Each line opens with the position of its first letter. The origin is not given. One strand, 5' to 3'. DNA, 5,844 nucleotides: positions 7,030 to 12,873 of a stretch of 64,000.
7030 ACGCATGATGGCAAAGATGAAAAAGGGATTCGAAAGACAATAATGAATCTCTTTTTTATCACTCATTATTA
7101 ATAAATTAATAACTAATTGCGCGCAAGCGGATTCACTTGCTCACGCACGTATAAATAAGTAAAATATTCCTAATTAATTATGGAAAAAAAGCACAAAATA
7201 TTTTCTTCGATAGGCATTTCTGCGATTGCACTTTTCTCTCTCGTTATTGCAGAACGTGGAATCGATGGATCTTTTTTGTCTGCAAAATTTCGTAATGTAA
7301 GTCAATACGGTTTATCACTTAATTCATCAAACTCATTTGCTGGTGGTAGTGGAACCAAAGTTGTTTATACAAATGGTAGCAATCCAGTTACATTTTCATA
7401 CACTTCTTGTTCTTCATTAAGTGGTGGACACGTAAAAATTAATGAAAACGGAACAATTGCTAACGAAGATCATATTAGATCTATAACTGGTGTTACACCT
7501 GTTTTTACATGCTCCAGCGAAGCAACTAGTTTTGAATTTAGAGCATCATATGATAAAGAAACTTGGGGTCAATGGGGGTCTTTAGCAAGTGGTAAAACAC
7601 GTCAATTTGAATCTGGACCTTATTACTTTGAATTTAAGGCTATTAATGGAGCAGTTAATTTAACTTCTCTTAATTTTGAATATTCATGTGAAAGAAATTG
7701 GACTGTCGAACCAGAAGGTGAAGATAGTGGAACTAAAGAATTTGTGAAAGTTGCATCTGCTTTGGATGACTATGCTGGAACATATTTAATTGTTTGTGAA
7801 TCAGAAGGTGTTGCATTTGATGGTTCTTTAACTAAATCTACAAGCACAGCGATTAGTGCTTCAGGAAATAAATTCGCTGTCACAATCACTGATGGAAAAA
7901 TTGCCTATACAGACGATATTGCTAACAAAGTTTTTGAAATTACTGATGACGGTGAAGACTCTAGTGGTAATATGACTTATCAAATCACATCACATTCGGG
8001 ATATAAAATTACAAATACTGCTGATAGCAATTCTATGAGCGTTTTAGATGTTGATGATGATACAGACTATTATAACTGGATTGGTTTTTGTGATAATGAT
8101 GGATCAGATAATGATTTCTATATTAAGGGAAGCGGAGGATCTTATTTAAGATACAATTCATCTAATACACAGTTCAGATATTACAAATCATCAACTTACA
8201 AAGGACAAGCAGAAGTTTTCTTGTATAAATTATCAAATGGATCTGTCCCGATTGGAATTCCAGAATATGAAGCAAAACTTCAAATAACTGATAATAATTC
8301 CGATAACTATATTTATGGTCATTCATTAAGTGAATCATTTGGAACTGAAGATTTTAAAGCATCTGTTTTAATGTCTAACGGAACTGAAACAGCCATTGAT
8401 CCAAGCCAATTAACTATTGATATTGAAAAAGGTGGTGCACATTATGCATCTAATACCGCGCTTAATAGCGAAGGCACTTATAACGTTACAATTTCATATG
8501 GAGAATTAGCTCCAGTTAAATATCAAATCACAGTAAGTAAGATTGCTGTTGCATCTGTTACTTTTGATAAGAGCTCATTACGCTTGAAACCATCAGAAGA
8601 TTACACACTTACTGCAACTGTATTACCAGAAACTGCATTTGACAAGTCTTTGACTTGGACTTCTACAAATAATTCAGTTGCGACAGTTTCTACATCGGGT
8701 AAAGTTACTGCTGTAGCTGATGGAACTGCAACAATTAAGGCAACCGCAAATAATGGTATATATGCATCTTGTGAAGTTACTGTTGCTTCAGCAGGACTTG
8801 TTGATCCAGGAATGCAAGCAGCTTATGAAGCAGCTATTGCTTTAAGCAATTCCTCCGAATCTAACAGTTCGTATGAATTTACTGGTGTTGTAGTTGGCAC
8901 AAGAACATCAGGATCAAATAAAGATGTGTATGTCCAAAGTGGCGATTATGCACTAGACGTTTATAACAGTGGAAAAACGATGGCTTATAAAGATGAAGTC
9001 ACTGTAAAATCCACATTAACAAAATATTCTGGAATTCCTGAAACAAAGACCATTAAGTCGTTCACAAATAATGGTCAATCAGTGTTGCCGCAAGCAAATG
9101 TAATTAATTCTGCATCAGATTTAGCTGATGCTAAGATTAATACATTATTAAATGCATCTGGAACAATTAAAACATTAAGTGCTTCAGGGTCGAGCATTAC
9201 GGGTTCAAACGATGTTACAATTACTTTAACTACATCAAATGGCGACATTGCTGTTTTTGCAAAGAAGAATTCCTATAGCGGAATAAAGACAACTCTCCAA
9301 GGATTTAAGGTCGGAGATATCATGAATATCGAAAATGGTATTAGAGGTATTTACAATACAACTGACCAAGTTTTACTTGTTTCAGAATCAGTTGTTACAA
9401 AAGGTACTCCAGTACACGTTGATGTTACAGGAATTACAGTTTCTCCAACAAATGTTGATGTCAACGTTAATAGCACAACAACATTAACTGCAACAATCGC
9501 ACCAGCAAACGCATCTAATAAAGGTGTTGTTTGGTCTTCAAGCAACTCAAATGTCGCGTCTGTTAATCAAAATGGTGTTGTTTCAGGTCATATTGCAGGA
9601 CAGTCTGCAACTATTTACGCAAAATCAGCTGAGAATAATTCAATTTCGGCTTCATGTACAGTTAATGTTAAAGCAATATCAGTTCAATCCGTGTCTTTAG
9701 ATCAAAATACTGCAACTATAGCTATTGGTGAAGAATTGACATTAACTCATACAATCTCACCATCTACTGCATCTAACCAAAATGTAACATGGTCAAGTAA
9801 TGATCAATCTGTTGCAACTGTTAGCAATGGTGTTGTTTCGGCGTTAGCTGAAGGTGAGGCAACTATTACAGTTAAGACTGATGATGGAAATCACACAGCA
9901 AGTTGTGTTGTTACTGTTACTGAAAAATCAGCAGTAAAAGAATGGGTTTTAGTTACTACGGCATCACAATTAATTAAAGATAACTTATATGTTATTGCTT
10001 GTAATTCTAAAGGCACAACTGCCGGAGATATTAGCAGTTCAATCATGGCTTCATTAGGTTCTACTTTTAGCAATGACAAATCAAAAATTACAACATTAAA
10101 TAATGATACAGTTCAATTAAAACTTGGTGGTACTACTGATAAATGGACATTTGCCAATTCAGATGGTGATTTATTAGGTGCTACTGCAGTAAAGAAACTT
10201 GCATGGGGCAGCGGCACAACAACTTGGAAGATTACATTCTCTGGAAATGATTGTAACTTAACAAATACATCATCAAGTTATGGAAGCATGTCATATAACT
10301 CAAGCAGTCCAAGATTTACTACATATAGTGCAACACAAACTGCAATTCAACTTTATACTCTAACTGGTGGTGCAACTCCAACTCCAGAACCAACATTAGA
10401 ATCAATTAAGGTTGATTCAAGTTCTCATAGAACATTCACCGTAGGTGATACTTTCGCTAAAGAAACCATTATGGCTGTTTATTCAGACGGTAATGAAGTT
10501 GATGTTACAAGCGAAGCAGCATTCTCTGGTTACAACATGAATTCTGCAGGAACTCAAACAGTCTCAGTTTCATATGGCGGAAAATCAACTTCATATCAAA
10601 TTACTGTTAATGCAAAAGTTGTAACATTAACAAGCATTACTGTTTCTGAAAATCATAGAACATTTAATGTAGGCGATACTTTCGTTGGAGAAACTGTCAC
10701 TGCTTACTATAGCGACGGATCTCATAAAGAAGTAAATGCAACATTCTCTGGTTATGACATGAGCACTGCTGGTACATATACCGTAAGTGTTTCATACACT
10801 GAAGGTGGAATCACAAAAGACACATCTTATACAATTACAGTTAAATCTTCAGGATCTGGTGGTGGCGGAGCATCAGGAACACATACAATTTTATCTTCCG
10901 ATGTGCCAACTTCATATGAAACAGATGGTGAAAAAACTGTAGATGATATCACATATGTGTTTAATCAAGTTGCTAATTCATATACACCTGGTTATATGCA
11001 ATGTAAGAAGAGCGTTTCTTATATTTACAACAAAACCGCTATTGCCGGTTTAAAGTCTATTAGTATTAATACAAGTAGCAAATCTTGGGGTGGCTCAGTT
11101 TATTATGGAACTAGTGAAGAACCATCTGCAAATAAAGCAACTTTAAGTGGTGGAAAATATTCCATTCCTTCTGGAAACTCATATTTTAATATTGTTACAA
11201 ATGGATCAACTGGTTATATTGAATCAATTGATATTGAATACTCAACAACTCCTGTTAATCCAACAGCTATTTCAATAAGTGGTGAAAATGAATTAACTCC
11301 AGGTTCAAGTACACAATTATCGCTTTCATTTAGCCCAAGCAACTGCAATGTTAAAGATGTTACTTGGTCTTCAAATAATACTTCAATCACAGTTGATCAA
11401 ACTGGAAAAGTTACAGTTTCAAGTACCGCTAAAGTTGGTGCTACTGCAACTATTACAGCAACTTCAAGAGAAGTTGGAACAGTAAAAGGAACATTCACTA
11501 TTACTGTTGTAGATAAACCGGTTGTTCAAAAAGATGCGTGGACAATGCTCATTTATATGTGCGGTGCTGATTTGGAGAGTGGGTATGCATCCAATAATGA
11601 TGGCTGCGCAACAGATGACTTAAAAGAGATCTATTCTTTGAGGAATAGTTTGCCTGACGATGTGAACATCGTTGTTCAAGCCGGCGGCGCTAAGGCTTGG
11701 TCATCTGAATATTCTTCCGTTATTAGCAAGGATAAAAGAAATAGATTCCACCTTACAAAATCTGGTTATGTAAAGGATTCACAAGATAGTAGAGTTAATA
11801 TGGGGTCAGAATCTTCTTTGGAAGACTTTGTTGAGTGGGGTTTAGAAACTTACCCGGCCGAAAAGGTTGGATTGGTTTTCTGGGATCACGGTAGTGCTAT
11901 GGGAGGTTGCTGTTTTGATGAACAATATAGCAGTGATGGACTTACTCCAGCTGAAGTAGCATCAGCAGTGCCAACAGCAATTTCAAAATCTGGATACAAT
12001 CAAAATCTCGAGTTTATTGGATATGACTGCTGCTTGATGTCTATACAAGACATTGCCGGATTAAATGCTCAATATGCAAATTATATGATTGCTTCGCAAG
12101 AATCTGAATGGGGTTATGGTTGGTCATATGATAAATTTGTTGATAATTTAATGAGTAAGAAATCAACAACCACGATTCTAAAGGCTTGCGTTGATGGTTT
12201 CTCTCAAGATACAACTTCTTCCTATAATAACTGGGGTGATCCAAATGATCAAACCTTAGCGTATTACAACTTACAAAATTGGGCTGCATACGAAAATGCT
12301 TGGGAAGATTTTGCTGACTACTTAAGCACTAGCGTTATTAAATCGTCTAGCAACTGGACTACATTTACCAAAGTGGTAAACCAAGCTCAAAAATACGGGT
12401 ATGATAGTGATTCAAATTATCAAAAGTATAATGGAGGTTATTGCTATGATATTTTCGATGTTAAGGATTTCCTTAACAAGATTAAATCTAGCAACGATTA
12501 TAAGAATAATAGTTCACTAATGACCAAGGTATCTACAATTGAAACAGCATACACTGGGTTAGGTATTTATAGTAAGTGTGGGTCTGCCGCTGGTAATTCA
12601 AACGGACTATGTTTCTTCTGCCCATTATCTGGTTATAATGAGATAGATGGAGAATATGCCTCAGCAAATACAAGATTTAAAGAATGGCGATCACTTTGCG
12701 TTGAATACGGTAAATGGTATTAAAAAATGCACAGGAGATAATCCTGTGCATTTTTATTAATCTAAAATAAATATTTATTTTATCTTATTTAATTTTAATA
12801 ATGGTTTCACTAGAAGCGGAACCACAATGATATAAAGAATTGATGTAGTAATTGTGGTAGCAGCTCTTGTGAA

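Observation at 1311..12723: smpB flanked by two ~1800-aa anchored surface enzymes: an Endonuclease-I nuclease and a C11 clostripain-like protease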

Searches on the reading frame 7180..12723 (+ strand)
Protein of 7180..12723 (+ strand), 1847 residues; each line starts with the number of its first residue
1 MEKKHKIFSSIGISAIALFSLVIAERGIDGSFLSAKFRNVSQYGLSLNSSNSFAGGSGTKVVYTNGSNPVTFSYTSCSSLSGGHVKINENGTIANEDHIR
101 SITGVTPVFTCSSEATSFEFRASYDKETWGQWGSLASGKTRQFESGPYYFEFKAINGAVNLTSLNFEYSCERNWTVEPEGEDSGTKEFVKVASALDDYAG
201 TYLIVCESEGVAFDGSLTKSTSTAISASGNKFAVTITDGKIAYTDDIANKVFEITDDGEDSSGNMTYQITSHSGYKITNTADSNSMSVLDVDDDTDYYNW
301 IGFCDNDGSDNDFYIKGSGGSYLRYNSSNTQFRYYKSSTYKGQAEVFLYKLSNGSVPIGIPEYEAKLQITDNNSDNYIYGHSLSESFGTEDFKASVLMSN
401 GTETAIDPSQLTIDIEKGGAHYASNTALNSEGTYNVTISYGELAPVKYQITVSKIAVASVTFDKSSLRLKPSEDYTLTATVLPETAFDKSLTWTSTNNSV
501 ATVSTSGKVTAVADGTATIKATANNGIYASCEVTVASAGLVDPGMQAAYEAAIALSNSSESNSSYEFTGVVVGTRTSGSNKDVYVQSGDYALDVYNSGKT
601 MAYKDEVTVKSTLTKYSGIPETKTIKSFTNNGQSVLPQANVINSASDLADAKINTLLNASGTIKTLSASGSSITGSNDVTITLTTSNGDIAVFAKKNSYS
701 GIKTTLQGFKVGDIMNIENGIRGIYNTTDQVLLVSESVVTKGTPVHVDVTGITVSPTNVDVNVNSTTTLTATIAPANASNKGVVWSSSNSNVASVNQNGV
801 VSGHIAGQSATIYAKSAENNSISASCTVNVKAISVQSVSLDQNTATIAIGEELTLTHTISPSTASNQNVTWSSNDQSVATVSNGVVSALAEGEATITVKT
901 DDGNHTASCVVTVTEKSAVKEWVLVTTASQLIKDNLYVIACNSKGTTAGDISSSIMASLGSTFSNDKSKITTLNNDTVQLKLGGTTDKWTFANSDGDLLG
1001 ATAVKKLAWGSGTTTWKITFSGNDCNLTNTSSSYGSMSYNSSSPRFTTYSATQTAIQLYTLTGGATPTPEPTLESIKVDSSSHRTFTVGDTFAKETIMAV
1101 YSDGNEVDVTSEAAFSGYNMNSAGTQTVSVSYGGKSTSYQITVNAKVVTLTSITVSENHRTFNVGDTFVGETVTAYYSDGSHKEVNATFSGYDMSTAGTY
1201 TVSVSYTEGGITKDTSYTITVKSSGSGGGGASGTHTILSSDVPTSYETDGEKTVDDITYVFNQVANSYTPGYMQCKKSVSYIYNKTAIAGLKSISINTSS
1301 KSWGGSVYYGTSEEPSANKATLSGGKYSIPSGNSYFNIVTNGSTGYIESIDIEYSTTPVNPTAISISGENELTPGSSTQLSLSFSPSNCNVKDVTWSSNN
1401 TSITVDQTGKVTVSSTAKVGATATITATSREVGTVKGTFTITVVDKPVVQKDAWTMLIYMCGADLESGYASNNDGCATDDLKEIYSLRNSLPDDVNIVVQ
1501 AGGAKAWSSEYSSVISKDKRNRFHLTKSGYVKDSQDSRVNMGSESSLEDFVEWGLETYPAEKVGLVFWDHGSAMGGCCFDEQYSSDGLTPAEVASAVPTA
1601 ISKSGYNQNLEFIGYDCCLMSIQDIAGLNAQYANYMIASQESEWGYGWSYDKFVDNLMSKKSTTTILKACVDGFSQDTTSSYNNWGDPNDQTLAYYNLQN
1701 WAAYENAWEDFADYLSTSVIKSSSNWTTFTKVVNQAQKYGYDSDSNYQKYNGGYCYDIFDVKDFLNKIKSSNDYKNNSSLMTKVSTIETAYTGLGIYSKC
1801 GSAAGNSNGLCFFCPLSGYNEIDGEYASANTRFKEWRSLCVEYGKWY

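Call 6: search_protein_families(library=pfam, proteins=[window:7180-12723:+], max_evalue=0.01)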
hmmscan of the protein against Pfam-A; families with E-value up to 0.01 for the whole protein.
window:7180-12723:+ (1847 aa): 6 families
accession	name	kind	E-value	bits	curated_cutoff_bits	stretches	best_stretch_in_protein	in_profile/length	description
PF02368.24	Big_2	-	1.2e-49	166.6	22.8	4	456-526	1-72/79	Bacterial Ig-like domain (group 2)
PF03415.19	Peptidase_C11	-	4e-29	102.7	25.8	1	1459-1787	2-296/359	Clostripain family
PF21764.3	Invasin_D4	-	2.7e-06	28.2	27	1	1384-1434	30-81/88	Invasin, domain 4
PF07523.18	Big_3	-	6.4e-06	26.8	21.2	2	1085-1143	7-68/68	Bacterial Ig-like domain (group 3)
PF21461.3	HL_N-beta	-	3.4e-05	24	27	1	870-905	15-49/57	Hyaluronate lyase, N-terminal beta-sheet domain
PF22359.2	Big-like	-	0.0084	16.8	27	1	868-914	2-47/48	Bacterial Ig-like domain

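Call 7: search_protein_families(library=ncbifam, proteins=[window:7180-12723:+], max_evalue=0.01)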
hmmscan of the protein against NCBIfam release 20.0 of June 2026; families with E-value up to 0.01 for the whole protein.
window:7180-12723:+ (1847 aa): 0 families

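Call 16: find_encoding_contigs(protein=window:7180-12723:+, flank=3000, max_places=4)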
Protein window:7180-12723:+ (1847 aa): no gene with exactly this product is on record in the collection.

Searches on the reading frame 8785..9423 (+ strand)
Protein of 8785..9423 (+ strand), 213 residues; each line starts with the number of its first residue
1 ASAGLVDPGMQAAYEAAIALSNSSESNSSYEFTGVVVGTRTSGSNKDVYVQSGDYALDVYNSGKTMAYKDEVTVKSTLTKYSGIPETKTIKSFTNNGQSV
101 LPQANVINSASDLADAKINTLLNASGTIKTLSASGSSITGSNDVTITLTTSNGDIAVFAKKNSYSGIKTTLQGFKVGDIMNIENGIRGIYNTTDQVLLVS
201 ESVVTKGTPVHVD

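Call 14: search_protein_families(library=pfam, proteins=[window:8785-9423:+], max_evalue=10)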
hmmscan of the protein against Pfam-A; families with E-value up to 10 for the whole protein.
seq(213 aa): 4 families
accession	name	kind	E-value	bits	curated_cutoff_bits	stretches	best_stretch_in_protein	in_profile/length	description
PF14686.12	fn3_3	-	0.0064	16.7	24.4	1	27-78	20-71/75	Polysaccharide lyase family 4, domain II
PF20850.2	EF_HD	-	0.02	15.2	27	1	107-172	13-72/168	Oedema factor (EF), alpha-helical domain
PF16343.11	DUF4973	-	0.09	13.2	27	1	18-96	24-101/129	Domain of unknown function (DUF4973)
PF20991.3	CBP66_1st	-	0.17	12.5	27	1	21-82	27-90/96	Nuclear cap binding complex subunit CBP66 N-terminal domain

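Call 77: search_solved_structures(query=window:8785-9423:+, max_evalue=10, show_alignments=2)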
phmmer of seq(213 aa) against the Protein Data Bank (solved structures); distinct sequences matched with E-value up to 10: 3.
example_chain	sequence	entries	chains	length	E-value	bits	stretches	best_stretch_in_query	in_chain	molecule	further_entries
5agr_A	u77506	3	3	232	0.17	15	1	11-89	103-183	LEUCINE--TRNA LIGASE | LEUCYL-TRNA SYNTHETASE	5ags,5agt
7pqk_A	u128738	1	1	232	0.18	15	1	11-89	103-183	Leucine--tRNA ligase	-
9ryj_1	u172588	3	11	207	0.79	12.9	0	163-190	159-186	Riboflavin synthase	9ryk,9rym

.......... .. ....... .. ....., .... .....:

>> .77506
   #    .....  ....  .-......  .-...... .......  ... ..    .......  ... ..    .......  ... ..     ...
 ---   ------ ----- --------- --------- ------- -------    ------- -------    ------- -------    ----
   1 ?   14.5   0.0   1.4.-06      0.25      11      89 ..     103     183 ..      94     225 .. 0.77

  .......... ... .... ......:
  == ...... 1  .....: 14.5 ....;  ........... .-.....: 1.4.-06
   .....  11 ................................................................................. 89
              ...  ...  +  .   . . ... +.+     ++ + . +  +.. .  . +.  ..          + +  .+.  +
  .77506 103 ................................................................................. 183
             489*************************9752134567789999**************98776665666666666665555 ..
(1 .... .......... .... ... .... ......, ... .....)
